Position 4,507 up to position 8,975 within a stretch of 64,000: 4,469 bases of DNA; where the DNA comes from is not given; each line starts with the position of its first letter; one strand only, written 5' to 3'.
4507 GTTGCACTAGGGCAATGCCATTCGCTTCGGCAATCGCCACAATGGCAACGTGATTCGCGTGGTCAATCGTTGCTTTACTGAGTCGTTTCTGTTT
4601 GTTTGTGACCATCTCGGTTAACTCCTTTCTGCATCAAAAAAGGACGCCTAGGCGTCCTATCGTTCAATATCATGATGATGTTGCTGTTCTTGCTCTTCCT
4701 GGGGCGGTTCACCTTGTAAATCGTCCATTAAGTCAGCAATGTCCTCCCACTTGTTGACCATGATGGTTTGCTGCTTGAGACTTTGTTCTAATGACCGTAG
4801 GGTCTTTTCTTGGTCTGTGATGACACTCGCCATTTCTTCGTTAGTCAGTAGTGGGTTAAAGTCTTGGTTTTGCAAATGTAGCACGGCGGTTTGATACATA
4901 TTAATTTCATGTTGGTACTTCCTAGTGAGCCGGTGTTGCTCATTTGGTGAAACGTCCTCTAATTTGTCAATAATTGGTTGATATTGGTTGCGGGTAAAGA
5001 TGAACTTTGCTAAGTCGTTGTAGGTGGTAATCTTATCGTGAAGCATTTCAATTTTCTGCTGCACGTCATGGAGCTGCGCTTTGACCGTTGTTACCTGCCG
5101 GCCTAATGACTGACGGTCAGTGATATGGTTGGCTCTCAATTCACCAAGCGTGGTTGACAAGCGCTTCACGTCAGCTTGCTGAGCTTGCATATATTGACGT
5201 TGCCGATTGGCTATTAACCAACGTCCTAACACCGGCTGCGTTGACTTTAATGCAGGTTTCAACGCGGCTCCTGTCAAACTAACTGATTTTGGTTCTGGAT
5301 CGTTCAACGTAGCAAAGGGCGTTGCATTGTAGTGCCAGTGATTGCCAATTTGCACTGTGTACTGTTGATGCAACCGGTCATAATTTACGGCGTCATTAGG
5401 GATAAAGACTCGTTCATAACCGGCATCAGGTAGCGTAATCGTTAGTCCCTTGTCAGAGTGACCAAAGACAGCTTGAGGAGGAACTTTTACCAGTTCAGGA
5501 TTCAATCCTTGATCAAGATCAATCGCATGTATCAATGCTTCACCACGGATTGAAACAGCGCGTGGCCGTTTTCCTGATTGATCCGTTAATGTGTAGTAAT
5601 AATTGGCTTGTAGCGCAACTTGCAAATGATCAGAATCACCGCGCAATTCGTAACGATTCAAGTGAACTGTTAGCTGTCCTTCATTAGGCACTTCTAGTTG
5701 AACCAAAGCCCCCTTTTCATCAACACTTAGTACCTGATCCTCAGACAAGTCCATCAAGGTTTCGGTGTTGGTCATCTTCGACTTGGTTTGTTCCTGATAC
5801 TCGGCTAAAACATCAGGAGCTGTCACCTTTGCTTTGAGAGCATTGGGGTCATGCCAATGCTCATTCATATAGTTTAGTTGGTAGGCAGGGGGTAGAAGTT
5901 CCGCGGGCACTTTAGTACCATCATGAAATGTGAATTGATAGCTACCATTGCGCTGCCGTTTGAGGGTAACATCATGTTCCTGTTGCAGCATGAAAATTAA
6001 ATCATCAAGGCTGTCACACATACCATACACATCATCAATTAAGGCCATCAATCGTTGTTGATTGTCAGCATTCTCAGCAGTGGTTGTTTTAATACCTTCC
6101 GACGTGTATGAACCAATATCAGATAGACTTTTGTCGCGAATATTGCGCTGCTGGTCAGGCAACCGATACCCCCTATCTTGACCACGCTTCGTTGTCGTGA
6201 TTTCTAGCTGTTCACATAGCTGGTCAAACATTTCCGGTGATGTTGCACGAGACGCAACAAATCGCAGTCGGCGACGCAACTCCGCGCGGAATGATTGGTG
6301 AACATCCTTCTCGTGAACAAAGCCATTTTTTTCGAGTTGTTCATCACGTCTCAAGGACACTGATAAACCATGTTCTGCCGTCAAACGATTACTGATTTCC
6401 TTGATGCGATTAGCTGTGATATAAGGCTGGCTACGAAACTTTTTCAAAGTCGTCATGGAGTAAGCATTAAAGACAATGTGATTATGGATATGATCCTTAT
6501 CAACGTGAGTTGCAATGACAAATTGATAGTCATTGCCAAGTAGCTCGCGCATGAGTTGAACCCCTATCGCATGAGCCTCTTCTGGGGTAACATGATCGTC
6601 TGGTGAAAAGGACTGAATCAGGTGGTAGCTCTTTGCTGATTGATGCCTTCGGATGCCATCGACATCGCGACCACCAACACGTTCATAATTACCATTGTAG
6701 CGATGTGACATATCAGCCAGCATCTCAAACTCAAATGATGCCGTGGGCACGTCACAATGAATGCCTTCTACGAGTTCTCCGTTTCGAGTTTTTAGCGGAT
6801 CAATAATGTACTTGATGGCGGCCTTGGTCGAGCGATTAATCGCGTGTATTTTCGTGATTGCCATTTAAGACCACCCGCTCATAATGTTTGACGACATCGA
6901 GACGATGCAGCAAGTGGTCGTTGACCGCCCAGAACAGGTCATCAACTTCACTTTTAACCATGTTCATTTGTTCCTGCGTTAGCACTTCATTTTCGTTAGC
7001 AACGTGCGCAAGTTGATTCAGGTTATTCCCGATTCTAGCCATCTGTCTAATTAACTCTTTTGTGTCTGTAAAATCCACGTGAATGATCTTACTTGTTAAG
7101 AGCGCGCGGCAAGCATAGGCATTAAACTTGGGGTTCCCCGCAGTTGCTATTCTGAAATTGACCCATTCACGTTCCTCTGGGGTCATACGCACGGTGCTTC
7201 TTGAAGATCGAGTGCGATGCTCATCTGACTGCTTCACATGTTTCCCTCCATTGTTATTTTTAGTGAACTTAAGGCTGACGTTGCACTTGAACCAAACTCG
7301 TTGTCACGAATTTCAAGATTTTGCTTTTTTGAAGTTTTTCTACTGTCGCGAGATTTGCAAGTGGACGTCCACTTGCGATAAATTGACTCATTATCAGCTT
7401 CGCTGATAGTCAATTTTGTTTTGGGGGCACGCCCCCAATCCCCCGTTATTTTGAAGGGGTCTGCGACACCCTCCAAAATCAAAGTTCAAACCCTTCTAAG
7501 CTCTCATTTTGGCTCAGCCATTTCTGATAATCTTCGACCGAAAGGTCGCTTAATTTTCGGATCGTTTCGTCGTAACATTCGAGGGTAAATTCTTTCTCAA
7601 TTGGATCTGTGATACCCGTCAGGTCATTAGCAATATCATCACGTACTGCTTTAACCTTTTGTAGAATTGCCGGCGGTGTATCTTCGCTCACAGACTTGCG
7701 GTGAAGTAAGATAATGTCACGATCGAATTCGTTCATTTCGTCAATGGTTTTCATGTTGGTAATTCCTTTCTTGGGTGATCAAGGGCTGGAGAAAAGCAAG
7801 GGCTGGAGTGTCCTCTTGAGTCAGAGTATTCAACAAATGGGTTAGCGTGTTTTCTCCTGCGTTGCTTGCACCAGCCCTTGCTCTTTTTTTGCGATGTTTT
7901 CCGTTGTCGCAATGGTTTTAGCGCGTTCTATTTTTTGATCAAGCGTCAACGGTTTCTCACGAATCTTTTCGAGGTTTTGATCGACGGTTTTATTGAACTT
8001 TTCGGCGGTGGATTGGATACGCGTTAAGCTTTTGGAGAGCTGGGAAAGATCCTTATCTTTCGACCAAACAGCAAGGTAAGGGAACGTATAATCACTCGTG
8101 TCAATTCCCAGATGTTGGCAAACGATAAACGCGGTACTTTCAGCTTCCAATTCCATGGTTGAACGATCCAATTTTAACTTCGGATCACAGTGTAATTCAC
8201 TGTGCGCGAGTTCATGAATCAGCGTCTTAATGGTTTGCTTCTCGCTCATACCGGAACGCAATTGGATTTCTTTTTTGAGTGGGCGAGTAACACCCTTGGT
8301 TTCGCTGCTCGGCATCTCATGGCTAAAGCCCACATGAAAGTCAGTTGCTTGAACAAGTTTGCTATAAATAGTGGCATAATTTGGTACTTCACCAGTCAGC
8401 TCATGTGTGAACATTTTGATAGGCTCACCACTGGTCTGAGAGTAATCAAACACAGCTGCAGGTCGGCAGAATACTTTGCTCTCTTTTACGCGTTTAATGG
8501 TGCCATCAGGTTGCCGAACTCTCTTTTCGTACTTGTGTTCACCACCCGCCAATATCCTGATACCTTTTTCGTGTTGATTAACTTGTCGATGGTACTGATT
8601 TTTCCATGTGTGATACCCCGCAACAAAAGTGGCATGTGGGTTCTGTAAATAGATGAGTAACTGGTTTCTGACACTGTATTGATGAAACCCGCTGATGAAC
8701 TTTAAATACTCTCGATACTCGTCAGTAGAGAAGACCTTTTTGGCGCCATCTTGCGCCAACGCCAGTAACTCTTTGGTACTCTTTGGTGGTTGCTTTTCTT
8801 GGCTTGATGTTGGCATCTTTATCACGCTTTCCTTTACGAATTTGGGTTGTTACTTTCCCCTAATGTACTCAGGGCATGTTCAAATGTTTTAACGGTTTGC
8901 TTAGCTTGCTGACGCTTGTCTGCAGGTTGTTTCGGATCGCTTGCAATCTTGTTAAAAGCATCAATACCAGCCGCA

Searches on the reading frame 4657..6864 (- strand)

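Call 19: search_protein_families(library=pfam, proteins=[window:4657-6864:-], max_evalue=0.01)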
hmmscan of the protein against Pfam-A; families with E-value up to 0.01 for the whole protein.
window:4657-6864:- (735 aa): 2 families
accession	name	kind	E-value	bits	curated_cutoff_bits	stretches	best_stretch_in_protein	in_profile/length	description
PF03432.20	Relaxase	-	4.7e-33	114.7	24.6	1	19-167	1-132/132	MobA/VirD2-like, nuclease domain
PF11083.13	Relaxase_C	-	0.001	19.7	30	1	576-648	13-84/125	C-terminal helical hairpin domain from relaxase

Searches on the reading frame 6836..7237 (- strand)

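Call 19: search_protein_families(library=pfam, proteins=[window:6836-7237:-], max_evalue=0.01)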
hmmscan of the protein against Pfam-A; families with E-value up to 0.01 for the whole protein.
window:6836-7237:- (133 aa): 2 families
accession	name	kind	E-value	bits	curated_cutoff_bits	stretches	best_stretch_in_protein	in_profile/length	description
PF21983.2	NikA-like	-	2.3e-13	50.5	27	1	8-79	1-71/72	Mobilization protein NikA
PF05713.17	MobC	-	1.3e-09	38.7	23.2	1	63-96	1-33/45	Bacterial mobilisation protein (MobC)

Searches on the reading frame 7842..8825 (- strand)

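Call 19: search_protein_families(library=pfam, proteins=[window:7842-8825:-], max_evalue=0.01)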
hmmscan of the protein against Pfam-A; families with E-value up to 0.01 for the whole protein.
window:7842-8825:- (327 aa): 4 families
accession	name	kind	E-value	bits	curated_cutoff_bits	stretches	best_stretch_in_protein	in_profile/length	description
PF08401.16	ArdcN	-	1.7e-06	28.7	22.6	1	32-119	26-116/123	N-terminal domain of anti-restriction factor ArdC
PF20573.4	DUF6782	-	8e-05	22.4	27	1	156-210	47-102/241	Putative metallopeptidase family (DUF6782)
PF06114.19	Peptidase_M78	-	0.0012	19.1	22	1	180-229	24-79/123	IrrE N-terminal-like domain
PF12725.13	DUF3810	-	0.003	17.4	28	0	165-301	157-281/311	Protein of unknown function (DUF3810)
